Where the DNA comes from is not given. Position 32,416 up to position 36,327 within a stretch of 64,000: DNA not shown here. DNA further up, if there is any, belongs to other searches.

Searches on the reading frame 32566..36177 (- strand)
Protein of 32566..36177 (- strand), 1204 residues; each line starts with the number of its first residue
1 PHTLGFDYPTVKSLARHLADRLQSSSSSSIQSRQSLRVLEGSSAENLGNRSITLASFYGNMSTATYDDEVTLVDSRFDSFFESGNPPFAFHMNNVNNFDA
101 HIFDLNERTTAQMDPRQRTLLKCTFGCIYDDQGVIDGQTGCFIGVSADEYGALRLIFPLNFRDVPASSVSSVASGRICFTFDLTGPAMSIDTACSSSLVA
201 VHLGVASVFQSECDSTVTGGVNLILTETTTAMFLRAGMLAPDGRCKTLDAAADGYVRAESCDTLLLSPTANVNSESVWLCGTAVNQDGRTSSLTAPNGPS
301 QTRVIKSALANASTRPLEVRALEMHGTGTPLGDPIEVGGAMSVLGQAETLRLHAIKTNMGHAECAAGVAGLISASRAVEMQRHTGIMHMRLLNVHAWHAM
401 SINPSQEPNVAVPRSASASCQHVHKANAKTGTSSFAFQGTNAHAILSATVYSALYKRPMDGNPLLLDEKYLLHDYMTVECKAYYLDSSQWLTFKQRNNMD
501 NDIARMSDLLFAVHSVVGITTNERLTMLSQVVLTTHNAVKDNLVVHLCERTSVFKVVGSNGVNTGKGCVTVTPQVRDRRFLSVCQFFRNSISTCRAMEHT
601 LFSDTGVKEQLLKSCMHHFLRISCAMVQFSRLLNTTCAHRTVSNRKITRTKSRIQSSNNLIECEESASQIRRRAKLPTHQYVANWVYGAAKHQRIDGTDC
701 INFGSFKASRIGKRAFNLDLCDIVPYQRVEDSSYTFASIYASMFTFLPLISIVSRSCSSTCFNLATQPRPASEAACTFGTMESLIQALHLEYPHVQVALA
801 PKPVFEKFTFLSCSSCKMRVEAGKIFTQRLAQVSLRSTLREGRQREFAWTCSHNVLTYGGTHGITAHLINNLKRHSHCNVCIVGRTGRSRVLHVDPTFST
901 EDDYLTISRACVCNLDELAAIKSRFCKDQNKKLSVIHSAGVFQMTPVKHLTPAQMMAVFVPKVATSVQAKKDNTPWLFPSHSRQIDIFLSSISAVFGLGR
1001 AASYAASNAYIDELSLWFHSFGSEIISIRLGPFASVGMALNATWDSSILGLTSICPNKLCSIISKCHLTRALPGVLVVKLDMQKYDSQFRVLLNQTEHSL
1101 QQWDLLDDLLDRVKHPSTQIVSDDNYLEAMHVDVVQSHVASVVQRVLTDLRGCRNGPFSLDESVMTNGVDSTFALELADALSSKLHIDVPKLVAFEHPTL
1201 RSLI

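Call 18: search_protein_families(library=pfam, proteins=[window:32566-36177:-], max_evalue=0.01)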
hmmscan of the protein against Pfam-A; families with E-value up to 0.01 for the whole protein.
window:32566-36177:- (1204 aa): 5 families
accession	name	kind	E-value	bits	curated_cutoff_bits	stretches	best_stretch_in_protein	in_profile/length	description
PF00109.32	ketoacyl-synt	-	4.2e-43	148.2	20.8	1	92-268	65-248/252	Beta-ketoacyl synthase, N-terminal domain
PF02801.28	Ketoacyl-synt_C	-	1.2e-28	100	20.8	1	280-381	5-110/119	Beta-ketoacyl synthase, C-terminal domain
PF08659.16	KR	-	7.9e-17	62.2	22.6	1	856-1034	4-179/180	KR domain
PF00550.31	PP-binding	-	4.4e-05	24.1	20.8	1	1152-1204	12-64/67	Phosphopantetheine attachment site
PF00108.29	Thiolase_N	-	0.0003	20.7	26.4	1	184-230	75-121/260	Thiolase, N-terminal domain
